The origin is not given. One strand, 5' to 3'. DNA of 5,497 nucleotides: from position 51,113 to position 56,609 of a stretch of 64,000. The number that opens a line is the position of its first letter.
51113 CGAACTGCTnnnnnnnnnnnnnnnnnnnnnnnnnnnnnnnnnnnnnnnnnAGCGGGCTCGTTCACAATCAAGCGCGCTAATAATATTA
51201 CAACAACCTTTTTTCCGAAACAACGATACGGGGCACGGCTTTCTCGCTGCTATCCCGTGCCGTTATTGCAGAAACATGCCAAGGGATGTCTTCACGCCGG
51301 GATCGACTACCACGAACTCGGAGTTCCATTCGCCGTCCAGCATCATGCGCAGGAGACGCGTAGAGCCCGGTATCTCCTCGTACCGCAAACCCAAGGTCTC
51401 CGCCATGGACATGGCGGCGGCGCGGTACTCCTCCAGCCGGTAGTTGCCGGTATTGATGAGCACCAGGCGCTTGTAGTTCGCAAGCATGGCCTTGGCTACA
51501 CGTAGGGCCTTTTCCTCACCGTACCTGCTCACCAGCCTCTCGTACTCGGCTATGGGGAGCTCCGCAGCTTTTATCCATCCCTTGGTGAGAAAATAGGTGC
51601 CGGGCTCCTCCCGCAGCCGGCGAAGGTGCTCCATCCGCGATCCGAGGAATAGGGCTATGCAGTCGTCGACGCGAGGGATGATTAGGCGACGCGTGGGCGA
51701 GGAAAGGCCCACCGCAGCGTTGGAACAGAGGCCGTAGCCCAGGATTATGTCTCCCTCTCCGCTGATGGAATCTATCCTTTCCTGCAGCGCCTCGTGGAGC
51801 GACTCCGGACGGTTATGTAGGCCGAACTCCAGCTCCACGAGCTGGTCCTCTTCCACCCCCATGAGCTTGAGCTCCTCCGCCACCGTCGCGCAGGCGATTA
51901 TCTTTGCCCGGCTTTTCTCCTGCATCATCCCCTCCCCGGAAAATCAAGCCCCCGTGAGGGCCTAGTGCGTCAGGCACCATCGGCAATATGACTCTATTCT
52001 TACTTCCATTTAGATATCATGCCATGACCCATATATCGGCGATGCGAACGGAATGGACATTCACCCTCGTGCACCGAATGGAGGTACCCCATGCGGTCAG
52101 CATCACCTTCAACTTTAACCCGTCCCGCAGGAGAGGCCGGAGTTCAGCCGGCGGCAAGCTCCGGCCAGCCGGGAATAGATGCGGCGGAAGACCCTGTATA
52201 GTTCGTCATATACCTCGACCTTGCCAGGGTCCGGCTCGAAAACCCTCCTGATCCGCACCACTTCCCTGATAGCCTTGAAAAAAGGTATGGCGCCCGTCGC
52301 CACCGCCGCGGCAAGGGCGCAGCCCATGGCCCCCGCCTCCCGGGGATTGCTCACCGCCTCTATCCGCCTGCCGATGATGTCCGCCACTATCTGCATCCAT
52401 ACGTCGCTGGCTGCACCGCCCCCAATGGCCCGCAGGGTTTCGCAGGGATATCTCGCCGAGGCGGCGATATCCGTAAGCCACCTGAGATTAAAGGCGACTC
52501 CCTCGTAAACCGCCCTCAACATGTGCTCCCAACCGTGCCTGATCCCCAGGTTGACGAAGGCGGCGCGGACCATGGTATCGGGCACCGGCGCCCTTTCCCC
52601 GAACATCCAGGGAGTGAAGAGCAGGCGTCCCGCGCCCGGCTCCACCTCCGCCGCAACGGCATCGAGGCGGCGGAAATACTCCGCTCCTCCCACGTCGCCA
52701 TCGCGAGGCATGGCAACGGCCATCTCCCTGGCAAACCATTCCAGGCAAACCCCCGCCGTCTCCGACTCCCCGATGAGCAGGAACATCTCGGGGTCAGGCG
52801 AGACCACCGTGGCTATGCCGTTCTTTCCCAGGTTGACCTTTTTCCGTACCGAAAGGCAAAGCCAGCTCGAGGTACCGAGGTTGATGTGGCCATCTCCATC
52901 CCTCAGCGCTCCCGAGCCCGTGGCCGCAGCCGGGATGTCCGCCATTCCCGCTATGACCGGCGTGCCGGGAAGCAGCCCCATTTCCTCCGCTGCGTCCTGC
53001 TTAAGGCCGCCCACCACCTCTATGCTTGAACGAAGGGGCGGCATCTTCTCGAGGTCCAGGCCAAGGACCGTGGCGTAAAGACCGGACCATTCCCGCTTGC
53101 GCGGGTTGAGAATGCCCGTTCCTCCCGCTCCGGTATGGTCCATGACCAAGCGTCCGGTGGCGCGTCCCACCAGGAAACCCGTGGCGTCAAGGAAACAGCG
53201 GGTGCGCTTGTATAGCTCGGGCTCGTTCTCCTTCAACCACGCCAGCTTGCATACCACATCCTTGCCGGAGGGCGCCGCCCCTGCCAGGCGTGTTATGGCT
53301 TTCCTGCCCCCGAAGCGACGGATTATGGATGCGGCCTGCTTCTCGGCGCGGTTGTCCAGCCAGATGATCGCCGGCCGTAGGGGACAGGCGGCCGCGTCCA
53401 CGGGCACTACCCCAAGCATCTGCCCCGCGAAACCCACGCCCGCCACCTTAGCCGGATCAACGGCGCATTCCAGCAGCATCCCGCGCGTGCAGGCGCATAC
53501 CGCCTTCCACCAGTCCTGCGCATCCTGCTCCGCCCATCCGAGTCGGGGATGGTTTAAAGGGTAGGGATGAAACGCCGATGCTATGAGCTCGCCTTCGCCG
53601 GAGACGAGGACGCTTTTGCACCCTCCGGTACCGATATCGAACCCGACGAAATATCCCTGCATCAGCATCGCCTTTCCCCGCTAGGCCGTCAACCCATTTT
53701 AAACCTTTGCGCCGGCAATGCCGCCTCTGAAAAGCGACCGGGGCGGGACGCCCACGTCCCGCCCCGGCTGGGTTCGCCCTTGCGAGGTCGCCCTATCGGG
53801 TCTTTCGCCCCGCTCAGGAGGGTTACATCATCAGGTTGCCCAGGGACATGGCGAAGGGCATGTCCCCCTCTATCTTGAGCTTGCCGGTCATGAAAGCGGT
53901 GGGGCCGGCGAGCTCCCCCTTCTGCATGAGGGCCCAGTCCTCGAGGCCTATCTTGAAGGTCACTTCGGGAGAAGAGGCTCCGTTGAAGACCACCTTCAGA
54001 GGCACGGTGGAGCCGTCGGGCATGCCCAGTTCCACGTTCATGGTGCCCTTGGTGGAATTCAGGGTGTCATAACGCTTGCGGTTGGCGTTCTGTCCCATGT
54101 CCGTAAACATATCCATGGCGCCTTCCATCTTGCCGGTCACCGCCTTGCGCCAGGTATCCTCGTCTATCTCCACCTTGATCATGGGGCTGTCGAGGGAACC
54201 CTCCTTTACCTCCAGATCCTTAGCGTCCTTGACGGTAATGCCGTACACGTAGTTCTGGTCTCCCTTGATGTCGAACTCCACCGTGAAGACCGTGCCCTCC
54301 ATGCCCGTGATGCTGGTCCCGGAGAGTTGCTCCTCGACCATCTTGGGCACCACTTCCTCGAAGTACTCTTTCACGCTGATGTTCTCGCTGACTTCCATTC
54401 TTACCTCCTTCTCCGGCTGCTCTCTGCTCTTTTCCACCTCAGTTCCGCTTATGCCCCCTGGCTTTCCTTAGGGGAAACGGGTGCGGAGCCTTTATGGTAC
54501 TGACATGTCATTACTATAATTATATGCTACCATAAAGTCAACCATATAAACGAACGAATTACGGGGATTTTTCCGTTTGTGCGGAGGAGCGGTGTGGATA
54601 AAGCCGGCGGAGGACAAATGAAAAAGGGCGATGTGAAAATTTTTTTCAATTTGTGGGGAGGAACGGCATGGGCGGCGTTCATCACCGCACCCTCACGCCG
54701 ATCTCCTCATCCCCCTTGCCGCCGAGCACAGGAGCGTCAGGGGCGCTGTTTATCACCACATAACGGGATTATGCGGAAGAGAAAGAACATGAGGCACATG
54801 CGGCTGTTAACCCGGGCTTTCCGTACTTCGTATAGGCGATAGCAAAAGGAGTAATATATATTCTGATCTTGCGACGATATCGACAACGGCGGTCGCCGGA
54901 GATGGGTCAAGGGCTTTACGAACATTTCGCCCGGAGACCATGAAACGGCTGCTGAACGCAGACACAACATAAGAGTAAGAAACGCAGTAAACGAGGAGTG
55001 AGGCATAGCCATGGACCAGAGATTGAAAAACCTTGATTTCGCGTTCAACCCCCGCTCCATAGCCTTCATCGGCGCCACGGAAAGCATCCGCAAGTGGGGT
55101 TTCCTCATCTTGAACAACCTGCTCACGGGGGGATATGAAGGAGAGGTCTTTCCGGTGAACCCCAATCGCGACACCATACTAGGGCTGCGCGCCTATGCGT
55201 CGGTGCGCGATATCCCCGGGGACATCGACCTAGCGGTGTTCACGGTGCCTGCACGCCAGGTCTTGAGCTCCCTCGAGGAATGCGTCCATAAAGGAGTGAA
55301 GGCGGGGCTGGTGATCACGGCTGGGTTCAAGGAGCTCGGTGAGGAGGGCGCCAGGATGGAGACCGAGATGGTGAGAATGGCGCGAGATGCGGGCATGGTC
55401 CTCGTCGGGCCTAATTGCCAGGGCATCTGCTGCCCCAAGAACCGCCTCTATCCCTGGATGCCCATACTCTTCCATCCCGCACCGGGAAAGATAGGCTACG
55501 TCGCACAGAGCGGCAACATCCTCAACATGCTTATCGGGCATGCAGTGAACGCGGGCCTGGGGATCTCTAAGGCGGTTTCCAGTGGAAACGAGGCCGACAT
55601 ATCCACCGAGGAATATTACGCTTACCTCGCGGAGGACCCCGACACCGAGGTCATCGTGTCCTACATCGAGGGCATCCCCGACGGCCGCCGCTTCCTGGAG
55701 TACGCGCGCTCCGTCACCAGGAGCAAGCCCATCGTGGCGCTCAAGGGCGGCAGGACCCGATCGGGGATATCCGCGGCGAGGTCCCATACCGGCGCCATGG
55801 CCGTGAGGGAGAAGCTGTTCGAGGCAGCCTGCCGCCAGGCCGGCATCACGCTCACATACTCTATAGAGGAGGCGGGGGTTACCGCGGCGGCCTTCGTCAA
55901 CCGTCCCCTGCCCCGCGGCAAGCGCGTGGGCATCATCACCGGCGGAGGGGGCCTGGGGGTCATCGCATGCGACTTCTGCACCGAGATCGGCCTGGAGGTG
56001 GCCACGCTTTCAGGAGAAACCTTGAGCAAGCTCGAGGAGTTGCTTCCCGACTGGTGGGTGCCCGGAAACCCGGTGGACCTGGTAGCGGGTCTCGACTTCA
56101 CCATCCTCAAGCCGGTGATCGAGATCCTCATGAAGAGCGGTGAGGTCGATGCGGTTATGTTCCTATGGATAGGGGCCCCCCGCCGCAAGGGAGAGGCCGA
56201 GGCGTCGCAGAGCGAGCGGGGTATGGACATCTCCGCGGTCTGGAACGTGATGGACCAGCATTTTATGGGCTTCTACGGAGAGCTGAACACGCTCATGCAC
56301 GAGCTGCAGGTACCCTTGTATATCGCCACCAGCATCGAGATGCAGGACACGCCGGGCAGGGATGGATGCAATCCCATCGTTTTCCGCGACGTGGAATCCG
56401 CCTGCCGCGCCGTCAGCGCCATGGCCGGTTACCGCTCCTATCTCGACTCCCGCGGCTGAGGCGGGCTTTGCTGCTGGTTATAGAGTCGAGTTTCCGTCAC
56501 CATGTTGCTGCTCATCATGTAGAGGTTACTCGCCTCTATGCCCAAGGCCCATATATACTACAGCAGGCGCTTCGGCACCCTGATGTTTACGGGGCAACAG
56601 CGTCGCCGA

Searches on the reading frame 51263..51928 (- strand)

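Call 13: search_protein_families(library=pfam, proteins=[window:51263-51928:-])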
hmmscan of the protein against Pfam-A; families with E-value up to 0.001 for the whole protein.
window:51263-51928:- (221 aa): 1 family
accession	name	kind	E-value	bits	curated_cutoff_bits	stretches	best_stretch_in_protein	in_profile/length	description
PF07796.16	DUF1638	-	1.1e-46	159.1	27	1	33-197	2-161/161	Protein of unknown function (DUF1638)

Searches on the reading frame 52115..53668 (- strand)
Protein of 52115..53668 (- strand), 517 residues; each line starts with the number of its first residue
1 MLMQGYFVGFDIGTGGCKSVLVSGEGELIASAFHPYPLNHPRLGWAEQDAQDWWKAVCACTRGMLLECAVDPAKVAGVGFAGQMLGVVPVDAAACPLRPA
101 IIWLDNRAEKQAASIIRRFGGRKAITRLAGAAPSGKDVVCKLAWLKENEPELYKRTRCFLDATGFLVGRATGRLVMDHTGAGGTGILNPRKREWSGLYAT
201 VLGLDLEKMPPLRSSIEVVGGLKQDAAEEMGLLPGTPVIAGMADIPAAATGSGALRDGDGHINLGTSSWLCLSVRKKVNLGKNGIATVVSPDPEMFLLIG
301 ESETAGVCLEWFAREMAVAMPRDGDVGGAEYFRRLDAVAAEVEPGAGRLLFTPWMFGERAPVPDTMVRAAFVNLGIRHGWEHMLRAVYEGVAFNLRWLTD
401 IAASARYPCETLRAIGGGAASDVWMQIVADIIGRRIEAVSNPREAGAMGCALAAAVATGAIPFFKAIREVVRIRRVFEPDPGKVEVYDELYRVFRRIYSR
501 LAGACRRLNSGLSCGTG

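Call 13: search_protein_families(library=pfam, proteins=[window:52115-53668:-])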
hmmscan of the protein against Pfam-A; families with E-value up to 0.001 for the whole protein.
window:52115-53668:- (517 aa): 2 families
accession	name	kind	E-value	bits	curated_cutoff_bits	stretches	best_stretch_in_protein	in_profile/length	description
PF00370.27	FGGY_N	-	2.9e-52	178.2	28.8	1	6-251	1-245/245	FGGY family of carbohydrate kinases, N-terminal domain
PF02782.22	FGGY_C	-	1.9e-32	113.1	27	1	262-457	3-197/198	FGGY family of carbohydrate kinases, C-terminal domain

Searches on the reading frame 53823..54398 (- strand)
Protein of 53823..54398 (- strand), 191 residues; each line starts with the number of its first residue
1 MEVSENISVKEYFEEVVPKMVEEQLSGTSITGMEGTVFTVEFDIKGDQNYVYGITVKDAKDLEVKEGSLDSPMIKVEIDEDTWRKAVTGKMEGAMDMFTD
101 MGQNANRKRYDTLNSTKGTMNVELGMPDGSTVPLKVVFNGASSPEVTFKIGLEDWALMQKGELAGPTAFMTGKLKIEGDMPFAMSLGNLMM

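Call 13: search_protein_families(library=pfam, proteins=[window:53823-54398:-])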
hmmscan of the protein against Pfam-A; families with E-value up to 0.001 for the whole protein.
window:53823-54398:- (191 aa): 1 family
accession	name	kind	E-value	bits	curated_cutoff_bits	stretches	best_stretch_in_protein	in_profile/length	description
PF02036.22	SCP2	-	1.9e-16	60.7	21.3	1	135-190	45-100/101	SCP-2 sterol transfer family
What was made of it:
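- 53823..54398 (-): SCP2-domain protein gene (191 aa), the regulated target. Pfam SCP2, 1.9e-16 (call 13).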

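Call 20: find_related_loci(query=window:53826-54398:-, collection=genome_contigs, flank=4000)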
Query window:53826-54398:- (191 aa) in genome_contigs; peptide patterns used: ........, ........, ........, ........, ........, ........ (x = any residue, [..] = any of these).
123 stretches matched a pattern; 21 encode a relative of the query (tblastn E <= 1e-3); 21 distinct loci.
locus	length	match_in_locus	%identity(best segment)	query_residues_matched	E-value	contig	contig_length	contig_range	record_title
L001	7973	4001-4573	95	1-191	8e-122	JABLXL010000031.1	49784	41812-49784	MAG: Actinomycetota bacterium isolate Ch49 contig31, whole genome shotgun sequence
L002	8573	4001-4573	85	1-191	3e-111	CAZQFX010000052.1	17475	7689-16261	MAG TPA_asm: uncultured Actinomycetota bacterium isolate SRP257756_co1_219 genome assembly, contig: NODE_2752_length_174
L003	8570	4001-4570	84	1-190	4e-109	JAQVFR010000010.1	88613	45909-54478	MAG: Actinomycetota bacterium isolate STE_163 NODE_383_length_88613_cov_6.396424_Sandtown_E, whole genome shotgun sequen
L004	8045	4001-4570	86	1-190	1e-108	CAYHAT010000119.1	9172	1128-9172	MAG TPA_asm: uncultured Actinomycetota bacterium isolate ERP119294_co1_319 genome assembly, contig: NODE_10622_length_91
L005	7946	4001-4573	82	1-191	9e-107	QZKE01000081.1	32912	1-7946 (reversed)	MAG: Actinobacteria bacterium isolate SURF_21 Ga0104751_1002012, whole genome shotgun sequence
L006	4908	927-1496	83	1-190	6e-106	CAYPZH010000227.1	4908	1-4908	MAG TPA_asm: uncultured Actinomycetota bacterium isolate binchicken_co7_176 genome assembly, contig: NODE_16585_length_4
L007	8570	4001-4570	83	1-190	6e-105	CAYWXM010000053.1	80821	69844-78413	MAG TPA_asm: uncultured Actinomycetota bacterium isolate SRP067234_co1_219 genome assembly, contig: k99_549609, whole ge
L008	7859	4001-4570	79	1-190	1e-102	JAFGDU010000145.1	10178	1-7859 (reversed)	MAG: Actinomycetota bacterium isolate Zod_Metabat.1188 k87_12440029, whole genome shotgun sequence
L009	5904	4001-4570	80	1-190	9e-102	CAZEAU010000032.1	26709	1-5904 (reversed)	MAG TPA_asm: uncultured Actinomycetota bacterium isolate binchicken_co39_260 genome assembly, contig: NODE_4361_length_2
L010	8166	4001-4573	75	1-191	3e-100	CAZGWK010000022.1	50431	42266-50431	MAG TPA_asm: uncultured Actinomycetota bacterium isolate SRP141376_co1_17 genome assembly, contig: NODE_1706_length_5043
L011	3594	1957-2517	69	1-190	5e-86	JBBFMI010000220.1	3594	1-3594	MAG: Candidatus Geothermincolales bacterium isolate Uz-U4-47 NODE_220_length_3594_cov_3.171169, whole genome shotgun seq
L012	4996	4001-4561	68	1-190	2e-84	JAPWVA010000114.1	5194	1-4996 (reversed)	MAG: Actinomycetota bacterium isolate RSWS17 scaffold_4018_c1, whole genome shotgun sequence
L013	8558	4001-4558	62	1-190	9e-75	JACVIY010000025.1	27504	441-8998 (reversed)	MAG: Candidatus Geothermincola secundus isolate QZM4_2.bin.157 contig025, whole genome shotgun sequence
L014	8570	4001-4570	58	1-190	8e-75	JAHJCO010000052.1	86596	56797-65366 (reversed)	MAG: Actinomycetota bacterium isolate Modern_marine.mb.309 Modern_marine.mb.309_k141_2021702, whole genome shotgun seque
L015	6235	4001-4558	59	1-190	1e-73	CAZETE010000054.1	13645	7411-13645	MAG TPA_asm: uncultured Actinomycetota bacterium isolate binchicken_co74_111 genome assembly, contig: NODE_8490_length_1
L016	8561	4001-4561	59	1-189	4e-72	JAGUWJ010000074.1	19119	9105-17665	MAG: Actinomycetota bacterium isolate DeMMO5_5 c_000000024457, whole genome shotgun sequence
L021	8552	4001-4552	55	2-189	1e-65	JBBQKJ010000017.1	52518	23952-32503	MAG: Candidatus Geothermincolia bacterium isolate Co_metawrap_610 Cmw_610_k141_20009082_length_52518_cov_15.0000, whole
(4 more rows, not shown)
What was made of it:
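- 53823..54398 (-): 21 homologous loci found (call 20).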

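Call 28: search_protein_families(library=pfam, proteins=[L014:3265-4014:+, L014:4576-5955:+, L014:2040-3023:-, L021:4649-5362:-, L021:5499-6617:+, L021:3220-3780:-, L021:4634-5167:+, L021:1875-3134:-], max_evalue=0.01)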
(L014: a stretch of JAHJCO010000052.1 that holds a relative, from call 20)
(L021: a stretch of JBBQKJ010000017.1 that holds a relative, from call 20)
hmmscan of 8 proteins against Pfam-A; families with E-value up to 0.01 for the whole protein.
L014:3265-4014:+ (249 aa): 1 family
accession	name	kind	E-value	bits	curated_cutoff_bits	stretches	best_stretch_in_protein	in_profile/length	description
PF00440.29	TetR_N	-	6.8e-17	61.4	24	1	31-76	2-47/47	Bacterial regulatory proteins, tetR family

L014:4576-5955:+ (459 aa): 0 families

L014:2040-3023:- (327 aa): 0 families

L021:4649-5362:- (237 aa): 3 families
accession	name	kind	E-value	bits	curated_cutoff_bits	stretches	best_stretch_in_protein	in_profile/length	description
PF00440.29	TetR_N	-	3.4e-15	56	24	1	17-61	1-45/47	Bacterial regulatory proteins, tetR family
PF14278.11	TetR_C_8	-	0.00081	19.9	26.1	1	98-200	2-99/103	Transcriptional regulator C-terminal region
PF17932.6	TetR_C_24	-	0.0017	19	26.4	1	104-178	13-87/114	Tetracyclin repressor-like, C-terminal domain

L021:5499-6617:+ (372 aa): 1 family
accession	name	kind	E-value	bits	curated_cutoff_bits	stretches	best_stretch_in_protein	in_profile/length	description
PF13484.11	Fer4_16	-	0.0038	18.4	30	0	198-218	2-21/66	4Fe-4S double cluster binding domain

L021:3220-3780:- (186 aa): 1 family
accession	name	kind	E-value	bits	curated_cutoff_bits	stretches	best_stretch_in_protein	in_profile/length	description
PF00857.26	Isochorismatase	-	1.3e-31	110.5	27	1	17-163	1-174/175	Isochorismatase domain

L021:4634-5167:+ (177 aa): 0 families

L021:1875-3134:- (419 aa): 5 families
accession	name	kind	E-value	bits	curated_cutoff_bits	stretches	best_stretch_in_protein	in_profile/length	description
PF00108.29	Thiolase_N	-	2e-55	188.4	26.4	1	33-282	2-260/260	Thiolase, N-terminal domain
PF02803.24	Thiolase_C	-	1.3e-34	118.9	27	1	296-416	8-122/123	Thiolase, C-terminal domain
PF22691.2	Thiolase_C_1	-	1.2e-05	25.5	28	1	307-354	15-62/144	Thiolase C-terminal domain-like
PF08541.16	ACP_syn_III_C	-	0.0027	18.3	26.6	0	320-365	1-46/90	3-Oxoacyl-[acyl-carrier-protein (ACP)] synthase III C terminal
PF00109.32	ketoacyl-synt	-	0.0082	16.2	20.8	0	116-153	170-207/252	Beta-ketoacyl synthase, N-terminal domain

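Call 43: search_protein_families(library=ncbifam, proteins=[window:53826-54398:-, L001:2806-3633:-, L021:5499-6617:+], max_evalue=0.001)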
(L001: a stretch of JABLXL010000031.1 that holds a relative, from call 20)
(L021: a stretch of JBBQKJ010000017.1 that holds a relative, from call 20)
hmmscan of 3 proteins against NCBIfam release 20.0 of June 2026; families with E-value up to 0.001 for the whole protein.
window:53826-54398:- (191 aa): 0 families

L001:2806-3633:- (276 aa): 2 families
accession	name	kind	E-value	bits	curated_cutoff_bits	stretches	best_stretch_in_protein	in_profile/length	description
TIGR00276.1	TIGR00276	equivalog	4.1e-12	45.8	200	1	128-202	132-203/337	tRNA epoxyqueuosine(34) reductase QueG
TIGR02486.1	RDH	subfamily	2.7e-09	37.3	160.35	1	131-202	155-231/314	reductive dehalogenase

L021:5499-6617:+ (372 aa): 2 families
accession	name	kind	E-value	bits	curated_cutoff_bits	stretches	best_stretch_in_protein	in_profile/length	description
TIGR00276.1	TIGR00276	equivalog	2e-07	30.3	200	1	145-218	131-201/337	tRNA epoxyqueuosine(34) reductase QueG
TIGR02486.1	RDH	subfamily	0.00014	21.8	160.35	1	150-219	156-228/314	reductive dehalogenase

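Call 47: search_protein_families(library=pfam, proteins=[L001:2806-3633:-])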
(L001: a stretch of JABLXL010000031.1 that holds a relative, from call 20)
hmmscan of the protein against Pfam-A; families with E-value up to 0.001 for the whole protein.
L001:2806-3633:- (276 aa): 2 families
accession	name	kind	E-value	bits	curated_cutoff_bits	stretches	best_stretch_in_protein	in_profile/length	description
PF13484.11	Fer4_16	-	1.2e-05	26.4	30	0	181-203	4-26/66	4Fe-4S double cluster binding domain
PF13187.11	Fer4_9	-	0.00039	20.8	27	0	176-193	35-51/52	4Fe-4S dicluster domain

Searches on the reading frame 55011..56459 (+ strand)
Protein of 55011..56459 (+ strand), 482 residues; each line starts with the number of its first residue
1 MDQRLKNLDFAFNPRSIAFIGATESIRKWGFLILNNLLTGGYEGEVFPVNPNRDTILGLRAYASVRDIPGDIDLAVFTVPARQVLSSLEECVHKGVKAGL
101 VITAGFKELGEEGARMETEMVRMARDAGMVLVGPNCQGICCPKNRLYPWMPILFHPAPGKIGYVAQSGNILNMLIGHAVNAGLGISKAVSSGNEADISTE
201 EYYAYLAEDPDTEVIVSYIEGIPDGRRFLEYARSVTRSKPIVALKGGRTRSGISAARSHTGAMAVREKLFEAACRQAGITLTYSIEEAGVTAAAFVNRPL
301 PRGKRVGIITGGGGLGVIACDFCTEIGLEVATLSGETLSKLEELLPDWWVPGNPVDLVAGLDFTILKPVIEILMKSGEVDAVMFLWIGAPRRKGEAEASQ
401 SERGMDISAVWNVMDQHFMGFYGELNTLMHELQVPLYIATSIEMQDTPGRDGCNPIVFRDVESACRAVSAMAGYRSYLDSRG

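Call 13: search_protein_families(library=pfam, proteins=[window:55011-56459:+])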
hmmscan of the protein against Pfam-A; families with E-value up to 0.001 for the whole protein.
window:55011-56459:+ (482 aa): 4 families
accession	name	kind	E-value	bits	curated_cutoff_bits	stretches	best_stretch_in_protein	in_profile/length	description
PF13607.11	Succ_CoA_lig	-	4.5e-46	156.5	27.4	1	158-294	1-137/138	Succinyl-CoA ligase like flavodoxin domain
PF13380.12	CoA_binding_2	-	4.6e-21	75.9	22.8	1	15-140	1-114/116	CoA binding domain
PF02629.25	CoA_binding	-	9.2e-13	49.2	22.3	1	14-105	3-97/97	CoA binding domain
PF19045.5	Ligase_CoA_2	-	1.6e-05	25.4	23.7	1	306-382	1-77/162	Ligase-CoA domain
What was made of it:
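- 55011..56459 (+): ADP-forming acyl-CoA synthetase alpha-type gene. It is a neighbour, and nothing shows that this site controls it. Pfam Succ_CoA_lig and CoA_binding (call 13).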

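Call 43: search_protein_families(library=ncbifam, proteins=[window:55011-56459:+], max_evalue=0.001)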
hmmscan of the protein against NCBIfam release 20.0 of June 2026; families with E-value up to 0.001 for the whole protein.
window:55011-56459:+ (482 aa): 6 families
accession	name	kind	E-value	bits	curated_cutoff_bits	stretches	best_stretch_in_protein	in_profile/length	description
TIGR02717.1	AcCoA-syn-alpha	equivalog_domain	2.6e-123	412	567.15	1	10-392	3-384/447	acetate--CoA ligase alpha subunit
NF045494.1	AcCoALig_Archglob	equivalog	5.7e-102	342.2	1200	1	3-389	213-599/665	acetate--CoA ligase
NF045493.1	HydDutCoALig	equivalog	4e-82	276.9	1300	1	11-383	6-379/698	4-hydroxybutyrate--CoA ligase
NF045492.1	HydPropCoALig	equivalog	2.6e-79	267.4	1300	1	7-385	247-628/700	3-hydroxypropionate--CoA ligase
NF004230.0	PRK05678.1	equivalog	1.2e-15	57.5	336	1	55-291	47-283/291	succinate--CoA ligase subunit alpha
TIGR01019.1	sucCoAalpha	subfamily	1.2e-14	54.5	353.2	1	54-284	44-274/286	succinate--CoA ligase subunit alpha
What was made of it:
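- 55011..56459 (+): NCBIfam AcCoA-syn-alpha, below the cut-off (call 43).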
